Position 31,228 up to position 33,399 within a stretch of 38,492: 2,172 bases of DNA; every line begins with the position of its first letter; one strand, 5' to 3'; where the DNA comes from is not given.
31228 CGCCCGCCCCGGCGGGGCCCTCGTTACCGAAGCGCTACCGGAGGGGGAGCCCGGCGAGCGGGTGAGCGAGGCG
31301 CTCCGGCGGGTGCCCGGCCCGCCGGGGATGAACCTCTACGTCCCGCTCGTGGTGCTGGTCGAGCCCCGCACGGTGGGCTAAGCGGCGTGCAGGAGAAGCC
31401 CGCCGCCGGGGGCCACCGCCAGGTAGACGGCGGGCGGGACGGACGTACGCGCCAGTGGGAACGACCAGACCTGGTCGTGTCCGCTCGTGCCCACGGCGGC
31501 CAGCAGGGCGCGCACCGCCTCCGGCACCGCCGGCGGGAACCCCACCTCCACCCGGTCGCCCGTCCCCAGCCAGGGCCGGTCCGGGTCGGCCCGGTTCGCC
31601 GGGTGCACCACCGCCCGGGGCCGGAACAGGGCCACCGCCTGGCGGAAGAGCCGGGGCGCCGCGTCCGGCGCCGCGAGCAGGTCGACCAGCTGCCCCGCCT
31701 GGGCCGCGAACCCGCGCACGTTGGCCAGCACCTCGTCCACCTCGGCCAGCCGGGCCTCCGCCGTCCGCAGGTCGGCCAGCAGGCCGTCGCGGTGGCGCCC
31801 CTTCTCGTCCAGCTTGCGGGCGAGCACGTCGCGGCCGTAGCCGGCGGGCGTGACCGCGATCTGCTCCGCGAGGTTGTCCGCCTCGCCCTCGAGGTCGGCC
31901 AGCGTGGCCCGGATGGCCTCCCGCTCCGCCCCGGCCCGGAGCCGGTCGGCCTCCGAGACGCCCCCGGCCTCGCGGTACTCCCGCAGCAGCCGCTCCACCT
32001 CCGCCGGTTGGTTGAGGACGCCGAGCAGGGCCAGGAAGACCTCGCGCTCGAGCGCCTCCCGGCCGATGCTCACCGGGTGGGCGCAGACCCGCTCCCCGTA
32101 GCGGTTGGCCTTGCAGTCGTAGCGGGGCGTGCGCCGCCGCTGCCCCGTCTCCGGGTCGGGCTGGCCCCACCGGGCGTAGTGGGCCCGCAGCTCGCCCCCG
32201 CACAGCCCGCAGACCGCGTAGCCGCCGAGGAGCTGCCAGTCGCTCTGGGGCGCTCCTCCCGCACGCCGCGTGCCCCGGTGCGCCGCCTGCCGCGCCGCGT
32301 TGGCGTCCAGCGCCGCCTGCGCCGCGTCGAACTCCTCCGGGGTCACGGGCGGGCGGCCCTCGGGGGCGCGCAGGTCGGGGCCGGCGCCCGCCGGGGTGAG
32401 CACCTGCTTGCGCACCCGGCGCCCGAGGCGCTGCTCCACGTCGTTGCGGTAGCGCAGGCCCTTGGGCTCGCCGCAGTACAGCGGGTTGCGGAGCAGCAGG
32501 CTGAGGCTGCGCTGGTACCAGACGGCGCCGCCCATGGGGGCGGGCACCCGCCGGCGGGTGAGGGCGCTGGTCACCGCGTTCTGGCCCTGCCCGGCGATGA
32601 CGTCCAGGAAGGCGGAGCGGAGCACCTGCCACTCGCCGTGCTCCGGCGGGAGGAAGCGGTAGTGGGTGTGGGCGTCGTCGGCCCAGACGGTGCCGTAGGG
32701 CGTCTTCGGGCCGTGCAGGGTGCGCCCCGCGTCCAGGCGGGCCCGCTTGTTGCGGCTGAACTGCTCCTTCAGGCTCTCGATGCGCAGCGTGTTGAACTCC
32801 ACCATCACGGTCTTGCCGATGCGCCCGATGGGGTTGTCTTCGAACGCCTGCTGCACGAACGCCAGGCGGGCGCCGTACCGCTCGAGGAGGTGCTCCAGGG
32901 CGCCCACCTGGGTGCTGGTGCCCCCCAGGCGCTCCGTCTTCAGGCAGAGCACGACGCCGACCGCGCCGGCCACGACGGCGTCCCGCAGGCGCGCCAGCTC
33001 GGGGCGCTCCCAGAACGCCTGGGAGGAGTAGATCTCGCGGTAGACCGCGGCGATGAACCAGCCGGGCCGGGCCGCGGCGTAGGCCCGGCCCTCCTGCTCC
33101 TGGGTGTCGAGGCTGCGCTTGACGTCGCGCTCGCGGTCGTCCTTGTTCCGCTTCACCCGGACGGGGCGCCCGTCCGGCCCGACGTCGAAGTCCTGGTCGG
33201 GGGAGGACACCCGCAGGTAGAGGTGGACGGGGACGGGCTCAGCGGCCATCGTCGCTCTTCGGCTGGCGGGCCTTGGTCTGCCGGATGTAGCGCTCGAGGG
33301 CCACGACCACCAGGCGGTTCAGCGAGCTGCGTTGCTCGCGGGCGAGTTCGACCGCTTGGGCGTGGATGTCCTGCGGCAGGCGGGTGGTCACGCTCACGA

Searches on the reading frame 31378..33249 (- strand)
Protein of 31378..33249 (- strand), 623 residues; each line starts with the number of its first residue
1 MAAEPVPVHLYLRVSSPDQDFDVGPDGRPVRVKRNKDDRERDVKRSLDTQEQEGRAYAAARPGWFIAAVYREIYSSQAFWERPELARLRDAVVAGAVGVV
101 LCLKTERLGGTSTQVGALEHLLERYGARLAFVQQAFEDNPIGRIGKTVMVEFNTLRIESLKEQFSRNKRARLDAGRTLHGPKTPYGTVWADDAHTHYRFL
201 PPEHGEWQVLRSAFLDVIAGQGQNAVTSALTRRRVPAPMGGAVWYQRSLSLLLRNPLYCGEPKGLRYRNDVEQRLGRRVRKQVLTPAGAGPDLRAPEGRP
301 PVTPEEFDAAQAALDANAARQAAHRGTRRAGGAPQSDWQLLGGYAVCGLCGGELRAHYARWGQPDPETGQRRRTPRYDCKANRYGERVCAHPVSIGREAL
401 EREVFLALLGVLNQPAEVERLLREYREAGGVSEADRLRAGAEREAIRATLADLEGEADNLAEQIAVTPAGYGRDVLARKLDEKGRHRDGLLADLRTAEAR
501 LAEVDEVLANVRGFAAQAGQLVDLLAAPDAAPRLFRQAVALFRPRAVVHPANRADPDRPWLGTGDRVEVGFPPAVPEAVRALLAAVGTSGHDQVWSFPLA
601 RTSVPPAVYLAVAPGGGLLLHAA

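Call 67: search_protein_families(library=pfam, proteins=[window:31378-33249:-], max_evalue=0.001)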
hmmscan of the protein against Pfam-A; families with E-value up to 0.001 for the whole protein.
window:31378-33249:- (623 aa): 3 families
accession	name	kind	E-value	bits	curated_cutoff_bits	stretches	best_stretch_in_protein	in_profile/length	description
PF00239.26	Resolvase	-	2.9e-12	47.3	23.3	1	44-176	13-144/145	Resolvase, N terminal domain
PF07508.19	Recombinase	-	7.3e-08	33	21.1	1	206-316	3-101/102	Recombinase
PF13408.12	Zn_ribbon_recom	-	1.6e-06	28.8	25.3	1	340-406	1-55/58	Recombinase zinc beta ribbon domain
